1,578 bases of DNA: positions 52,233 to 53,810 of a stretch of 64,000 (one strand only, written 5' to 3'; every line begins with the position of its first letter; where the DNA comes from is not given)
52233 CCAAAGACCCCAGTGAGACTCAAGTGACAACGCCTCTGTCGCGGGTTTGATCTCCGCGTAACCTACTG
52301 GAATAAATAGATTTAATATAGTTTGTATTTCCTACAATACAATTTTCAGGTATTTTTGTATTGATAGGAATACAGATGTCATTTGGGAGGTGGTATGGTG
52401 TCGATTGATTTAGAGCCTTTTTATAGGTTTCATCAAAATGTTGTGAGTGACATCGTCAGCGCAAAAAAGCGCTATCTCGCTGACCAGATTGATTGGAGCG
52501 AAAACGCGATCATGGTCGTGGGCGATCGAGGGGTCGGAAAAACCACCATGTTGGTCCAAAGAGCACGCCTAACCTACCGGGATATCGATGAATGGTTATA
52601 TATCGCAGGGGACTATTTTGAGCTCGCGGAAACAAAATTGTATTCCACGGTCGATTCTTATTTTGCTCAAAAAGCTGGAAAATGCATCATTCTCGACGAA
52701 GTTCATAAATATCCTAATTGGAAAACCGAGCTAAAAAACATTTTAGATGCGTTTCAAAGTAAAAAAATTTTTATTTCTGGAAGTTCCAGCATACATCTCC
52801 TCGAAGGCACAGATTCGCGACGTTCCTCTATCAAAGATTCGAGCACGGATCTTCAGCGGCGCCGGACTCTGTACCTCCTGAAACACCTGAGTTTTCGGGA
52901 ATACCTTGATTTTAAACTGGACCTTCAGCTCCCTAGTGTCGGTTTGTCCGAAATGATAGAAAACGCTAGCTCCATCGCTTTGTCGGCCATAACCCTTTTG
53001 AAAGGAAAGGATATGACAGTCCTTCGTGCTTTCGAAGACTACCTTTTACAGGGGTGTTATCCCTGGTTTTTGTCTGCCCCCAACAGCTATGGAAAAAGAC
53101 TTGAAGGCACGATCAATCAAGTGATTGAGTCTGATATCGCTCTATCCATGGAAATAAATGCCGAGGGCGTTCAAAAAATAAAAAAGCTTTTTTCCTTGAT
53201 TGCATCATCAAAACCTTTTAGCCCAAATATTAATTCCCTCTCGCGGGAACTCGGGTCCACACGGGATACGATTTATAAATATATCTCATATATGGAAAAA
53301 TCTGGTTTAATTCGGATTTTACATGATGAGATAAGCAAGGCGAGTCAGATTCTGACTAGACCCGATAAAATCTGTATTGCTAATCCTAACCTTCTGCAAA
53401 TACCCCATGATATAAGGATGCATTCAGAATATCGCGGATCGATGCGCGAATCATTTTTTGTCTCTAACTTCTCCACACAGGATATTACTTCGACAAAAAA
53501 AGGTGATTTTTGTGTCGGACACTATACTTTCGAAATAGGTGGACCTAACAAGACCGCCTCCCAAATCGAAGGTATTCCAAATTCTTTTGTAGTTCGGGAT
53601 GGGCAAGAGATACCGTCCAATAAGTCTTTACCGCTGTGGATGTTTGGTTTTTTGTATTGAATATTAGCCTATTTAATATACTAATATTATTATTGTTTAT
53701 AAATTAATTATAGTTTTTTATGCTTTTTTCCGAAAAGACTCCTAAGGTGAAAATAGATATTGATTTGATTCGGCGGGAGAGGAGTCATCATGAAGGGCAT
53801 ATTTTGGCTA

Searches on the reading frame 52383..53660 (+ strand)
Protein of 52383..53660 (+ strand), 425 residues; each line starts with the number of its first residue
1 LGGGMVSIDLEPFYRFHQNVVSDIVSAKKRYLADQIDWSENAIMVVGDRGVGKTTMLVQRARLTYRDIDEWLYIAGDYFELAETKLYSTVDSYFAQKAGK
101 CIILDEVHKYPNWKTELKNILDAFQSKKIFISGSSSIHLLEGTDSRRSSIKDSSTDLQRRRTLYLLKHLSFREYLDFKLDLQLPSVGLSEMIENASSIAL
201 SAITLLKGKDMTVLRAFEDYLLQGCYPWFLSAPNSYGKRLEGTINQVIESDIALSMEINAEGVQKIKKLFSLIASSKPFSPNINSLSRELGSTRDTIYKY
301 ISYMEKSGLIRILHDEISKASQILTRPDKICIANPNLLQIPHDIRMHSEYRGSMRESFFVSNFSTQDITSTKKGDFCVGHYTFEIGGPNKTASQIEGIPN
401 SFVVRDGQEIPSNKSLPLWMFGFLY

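Call 14: search_protein_families(library=pfam, proteins=[window:52383-53660:+])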
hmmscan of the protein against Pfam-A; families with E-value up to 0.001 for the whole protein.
window:52383-53660:+ (425 aa): 2 families
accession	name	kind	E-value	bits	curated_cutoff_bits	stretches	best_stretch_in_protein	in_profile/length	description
PF13173.12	AAA_14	-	1.6e-21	77.1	27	1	40-175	2-129/129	AAA domain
PF13635.12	DUF4143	-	5.3e-05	23.5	28.1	1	261-368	11-123/160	Domain of unknown function (DUF4143)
